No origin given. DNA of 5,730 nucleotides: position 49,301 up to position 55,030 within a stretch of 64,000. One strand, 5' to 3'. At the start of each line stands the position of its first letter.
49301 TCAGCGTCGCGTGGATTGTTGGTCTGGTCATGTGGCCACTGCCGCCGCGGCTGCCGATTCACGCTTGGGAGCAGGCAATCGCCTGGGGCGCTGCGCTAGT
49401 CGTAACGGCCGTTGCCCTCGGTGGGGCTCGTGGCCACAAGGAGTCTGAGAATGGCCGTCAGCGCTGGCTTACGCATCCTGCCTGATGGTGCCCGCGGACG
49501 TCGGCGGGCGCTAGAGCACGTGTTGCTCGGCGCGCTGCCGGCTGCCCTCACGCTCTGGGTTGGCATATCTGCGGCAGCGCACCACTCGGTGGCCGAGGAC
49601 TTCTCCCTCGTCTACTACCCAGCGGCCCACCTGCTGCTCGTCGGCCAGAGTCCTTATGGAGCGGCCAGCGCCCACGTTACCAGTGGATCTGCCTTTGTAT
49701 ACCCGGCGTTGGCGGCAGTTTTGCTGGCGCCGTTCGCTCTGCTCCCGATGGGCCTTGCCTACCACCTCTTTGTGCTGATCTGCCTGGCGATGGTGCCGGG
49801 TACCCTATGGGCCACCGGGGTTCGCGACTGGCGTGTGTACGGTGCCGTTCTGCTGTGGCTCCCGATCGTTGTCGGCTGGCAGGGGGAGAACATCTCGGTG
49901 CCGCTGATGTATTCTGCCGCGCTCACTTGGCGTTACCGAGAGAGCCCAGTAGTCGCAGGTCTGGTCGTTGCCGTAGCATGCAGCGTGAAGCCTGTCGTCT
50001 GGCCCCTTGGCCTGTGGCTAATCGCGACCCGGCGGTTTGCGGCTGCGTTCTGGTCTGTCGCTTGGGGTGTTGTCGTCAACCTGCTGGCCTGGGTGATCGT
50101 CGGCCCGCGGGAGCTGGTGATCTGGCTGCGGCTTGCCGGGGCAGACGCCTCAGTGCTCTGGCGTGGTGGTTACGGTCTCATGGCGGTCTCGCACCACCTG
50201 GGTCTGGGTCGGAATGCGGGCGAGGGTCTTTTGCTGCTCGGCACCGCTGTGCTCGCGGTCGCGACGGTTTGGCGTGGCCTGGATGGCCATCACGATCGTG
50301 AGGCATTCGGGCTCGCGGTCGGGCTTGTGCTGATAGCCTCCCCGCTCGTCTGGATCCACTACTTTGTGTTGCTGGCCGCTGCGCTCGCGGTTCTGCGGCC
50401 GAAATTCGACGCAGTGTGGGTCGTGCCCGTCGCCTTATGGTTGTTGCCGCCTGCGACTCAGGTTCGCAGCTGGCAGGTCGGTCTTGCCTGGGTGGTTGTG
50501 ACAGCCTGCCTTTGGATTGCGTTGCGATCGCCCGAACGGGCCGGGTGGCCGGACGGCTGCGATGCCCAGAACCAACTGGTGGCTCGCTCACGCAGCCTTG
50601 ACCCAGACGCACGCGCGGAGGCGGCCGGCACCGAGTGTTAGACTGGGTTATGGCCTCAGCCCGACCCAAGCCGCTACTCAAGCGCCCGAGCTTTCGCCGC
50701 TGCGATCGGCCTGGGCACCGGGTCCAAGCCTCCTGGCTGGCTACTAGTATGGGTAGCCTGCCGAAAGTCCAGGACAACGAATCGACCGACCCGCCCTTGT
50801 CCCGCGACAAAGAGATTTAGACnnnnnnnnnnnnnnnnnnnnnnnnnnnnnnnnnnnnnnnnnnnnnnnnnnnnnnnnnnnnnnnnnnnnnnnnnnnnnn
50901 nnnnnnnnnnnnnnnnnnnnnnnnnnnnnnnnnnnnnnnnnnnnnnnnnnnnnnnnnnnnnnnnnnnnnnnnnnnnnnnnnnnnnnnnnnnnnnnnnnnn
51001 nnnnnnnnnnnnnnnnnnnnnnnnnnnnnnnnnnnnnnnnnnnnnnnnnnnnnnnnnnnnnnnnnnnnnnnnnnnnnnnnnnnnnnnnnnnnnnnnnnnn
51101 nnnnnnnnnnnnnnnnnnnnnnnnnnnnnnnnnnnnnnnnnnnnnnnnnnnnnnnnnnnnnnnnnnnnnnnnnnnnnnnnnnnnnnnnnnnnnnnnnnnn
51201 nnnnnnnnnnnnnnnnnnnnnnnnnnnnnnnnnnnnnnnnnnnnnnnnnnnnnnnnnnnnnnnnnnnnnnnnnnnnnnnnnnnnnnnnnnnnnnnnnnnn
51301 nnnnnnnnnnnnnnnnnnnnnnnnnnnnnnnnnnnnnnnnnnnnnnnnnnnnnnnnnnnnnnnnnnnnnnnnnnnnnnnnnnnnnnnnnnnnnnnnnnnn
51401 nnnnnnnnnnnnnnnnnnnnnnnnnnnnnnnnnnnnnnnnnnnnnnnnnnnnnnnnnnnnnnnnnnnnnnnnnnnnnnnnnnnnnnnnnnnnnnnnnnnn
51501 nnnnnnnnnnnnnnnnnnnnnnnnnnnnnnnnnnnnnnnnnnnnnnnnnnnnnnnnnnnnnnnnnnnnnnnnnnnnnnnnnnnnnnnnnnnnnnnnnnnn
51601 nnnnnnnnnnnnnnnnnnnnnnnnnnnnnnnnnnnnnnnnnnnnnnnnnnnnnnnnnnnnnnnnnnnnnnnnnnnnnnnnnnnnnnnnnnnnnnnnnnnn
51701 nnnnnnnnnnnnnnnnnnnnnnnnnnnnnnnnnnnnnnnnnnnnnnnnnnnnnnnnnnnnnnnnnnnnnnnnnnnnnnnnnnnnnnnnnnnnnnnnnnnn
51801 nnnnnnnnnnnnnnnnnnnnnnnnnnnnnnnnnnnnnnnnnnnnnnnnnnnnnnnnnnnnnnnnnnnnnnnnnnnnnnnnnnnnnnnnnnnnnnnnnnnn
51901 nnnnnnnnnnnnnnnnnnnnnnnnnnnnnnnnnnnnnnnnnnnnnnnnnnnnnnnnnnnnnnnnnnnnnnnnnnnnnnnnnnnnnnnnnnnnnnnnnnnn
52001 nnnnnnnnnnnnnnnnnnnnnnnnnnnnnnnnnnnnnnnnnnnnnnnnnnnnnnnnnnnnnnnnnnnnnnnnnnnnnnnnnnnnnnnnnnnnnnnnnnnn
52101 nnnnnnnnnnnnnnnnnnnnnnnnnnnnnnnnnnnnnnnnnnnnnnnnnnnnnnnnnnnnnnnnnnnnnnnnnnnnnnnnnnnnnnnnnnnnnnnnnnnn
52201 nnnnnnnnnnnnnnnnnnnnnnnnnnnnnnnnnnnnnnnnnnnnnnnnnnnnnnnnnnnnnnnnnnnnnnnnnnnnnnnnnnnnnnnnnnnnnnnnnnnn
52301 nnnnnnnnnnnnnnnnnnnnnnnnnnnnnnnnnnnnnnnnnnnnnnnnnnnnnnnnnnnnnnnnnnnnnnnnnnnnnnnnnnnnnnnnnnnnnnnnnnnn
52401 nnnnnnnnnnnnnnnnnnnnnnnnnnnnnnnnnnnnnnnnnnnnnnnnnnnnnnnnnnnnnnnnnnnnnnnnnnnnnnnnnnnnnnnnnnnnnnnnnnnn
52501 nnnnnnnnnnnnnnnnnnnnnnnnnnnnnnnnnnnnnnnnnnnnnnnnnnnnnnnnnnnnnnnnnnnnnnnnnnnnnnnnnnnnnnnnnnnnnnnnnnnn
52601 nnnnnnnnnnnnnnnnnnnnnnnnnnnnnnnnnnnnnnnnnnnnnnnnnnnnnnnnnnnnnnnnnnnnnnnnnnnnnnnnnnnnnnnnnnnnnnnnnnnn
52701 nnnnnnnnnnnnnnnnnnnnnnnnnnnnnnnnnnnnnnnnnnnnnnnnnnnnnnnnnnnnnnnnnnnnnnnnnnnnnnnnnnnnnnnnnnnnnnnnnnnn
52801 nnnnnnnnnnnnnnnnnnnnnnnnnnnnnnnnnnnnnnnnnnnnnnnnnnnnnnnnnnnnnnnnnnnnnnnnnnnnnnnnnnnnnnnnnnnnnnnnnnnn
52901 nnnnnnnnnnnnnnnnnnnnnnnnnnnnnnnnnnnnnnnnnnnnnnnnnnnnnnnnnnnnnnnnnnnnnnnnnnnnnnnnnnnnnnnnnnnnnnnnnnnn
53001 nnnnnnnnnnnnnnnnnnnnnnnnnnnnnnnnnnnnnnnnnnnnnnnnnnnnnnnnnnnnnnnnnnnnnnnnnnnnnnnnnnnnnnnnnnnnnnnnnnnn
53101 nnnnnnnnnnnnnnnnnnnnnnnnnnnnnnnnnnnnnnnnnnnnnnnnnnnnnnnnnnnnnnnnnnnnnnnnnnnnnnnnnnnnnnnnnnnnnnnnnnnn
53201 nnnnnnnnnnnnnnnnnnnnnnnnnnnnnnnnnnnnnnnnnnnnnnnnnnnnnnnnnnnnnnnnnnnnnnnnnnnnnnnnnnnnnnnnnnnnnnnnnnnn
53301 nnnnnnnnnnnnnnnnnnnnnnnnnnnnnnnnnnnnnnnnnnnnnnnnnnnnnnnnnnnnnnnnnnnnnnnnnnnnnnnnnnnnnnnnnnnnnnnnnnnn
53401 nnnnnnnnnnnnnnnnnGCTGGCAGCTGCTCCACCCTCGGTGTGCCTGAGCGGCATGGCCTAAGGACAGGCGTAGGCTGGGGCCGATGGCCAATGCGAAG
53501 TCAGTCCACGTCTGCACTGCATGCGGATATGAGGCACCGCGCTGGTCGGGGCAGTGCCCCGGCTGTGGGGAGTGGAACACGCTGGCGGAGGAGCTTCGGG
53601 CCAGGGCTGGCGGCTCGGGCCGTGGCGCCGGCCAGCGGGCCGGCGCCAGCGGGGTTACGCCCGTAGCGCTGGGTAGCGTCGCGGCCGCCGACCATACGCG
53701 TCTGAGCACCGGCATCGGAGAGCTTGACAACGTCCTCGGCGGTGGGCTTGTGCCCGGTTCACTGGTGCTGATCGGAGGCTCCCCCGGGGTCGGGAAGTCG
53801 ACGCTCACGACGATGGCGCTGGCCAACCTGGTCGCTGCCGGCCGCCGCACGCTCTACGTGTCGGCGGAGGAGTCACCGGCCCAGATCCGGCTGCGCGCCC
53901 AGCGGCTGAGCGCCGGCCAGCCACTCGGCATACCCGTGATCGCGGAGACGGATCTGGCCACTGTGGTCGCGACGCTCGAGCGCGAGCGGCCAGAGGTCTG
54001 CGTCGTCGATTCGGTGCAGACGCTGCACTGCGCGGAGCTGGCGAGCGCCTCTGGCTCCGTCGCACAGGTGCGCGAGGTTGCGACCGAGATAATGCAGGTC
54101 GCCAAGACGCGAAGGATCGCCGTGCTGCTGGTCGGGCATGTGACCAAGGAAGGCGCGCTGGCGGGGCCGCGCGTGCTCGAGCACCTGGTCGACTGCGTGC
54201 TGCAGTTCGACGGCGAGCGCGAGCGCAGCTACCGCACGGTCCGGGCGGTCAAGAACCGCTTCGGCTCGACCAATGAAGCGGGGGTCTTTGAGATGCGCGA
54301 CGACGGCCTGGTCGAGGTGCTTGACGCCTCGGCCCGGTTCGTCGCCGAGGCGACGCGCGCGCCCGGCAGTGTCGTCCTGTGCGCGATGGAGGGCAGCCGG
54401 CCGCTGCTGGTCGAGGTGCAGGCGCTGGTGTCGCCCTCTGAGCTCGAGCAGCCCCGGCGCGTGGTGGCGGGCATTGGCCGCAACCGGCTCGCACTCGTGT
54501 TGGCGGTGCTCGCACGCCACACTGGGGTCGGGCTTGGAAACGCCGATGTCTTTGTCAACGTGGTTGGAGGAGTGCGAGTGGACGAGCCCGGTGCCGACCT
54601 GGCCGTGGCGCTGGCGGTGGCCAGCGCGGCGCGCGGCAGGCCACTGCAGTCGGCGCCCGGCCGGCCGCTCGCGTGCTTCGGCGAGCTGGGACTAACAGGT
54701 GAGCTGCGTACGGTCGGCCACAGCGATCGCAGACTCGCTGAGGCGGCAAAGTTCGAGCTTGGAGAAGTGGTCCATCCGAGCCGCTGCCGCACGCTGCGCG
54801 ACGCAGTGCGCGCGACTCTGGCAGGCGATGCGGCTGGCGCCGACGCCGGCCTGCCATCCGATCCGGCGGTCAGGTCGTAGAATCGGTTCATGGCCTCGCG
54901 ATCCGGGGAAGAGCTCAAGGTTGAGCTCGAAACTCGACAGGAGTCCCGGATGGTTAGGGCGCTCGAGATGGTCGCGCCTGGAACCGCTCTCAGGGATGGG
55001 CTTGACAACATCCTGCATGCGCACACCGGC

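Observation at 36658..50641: Tad/Flp pilus operon physically fused to an array of five GT87/DUF2029 (PimE-like) GT-C glycosyltransferase paralogs plus a large unknown membrane protein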

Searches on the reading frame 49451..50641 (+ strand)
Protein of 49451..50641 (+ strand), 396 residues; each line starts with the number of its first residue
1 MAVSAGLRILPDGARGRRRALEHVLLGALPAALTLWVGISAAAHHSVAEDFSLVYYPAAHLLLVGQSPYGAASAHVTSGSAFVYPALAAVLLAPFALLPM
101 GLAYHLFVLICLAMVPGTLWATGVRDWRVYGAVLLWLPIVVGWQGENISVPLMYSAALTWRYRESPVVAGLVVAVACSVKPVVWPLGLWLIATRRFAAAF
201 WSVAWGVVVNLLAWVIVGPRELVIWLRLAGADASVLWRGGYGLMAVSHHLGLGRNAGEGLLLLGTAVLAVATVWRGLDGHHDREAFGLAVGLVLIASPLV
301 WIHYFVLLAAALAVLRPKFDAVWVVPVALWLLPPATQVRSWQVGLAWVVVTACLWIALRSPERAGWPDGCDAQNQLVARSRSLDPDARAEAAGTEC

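Call 3: search_protein_families(library=pfam, proteins=[window:49451-50641:+], max_evalue=0.1)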
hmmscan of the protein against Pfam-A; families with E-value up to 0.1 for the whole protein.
window:49451-50641:+ (396 aa): 1 family
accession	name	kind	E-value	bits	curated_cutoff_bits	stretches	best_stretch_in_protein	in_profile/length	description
PF09594.16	GT87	-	6e-19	69.2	25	1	82-298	1-237/237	Glycosyltransferase family 87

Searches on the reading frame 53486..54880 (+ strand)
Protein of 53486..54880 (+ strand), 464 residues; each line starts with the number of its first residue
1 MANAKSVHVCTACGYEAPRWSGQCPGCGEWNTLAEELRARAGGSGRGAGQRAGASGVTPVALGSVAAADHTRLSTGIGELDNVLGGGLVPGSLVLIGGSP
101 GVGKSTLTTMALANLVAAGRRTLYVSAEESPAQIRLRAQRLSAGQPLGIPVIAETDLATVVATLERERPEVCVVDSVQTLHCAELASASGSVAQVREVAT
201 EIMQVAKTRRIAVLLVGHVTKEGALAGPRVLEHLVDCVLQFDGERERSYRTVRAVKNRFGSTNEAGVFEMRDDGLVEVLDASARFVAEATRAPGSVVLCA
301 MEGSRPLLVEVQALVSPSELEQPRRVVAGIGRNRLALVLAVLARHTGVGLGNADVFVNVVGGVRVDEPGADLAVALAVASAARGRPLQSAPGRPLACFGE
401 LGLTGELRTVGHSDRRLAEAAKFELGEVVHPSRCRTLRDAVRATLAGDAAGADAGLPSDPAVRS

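Call 4: search_protein_families(library=pfam, proteins=[window:53486-54880:+], max_evalue=0.01)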
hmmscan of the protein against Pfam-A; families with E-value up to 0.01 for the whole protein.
window:53486-54880:+ (464 aa): 12 families
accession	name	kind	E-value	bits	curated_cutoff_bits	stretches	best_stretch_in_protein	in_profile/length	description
PF06745.19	ATPase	-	8.6e-20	71.5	26.6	2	74-141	2-70/231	KaiC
PF13481.12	AAA_25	-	1.9e-13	50.9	27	1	79-224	21-195/195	AAA domain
PF18073.7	Zn_ribbon_LapB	-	2.7e-11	43.4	25.7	1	8-35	1-28/28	Rubredoxin metal binding domain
PF03796.21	DnaB_C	-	4.2e-08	33.3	27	1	73-138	2-67/255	DnaB-like helicase C terminal domain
PF13401.12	AAA_22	-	2.2e-05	25.2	27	1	93-218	7-123/130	AAA domain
PF13191.12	AAA_16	-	0.00015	22.7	32.6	1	92-210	25-132/167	AAA ATPase domain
PF13541.12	ChlI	-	0.00016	22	27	1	353-431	43-118/121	Subunit ChlI of Mg-chelatase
PF05625.17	PAXNEB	-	0.00032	20.3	28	1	73-134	19-81/366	PAXNEB protein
PF23442.1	DUF7125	-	0.00048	19.7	29.1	1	71-249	2-170/207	Family of unknown function (DUF7125)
PF20720.3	nSTAND3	-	0.0015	18.7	27.2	1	93-126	19-52/155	Novel STAND NTPase 3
PF00154.27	RecA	-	0.003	17.5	27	1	61-180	21-142/262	recA bacterial DNA recombination protein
PF05362.19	Lon_C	-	0.0031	17.5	21.1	1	353-434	94-172/205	Lon protease (S16) C-terminal proteolytic domain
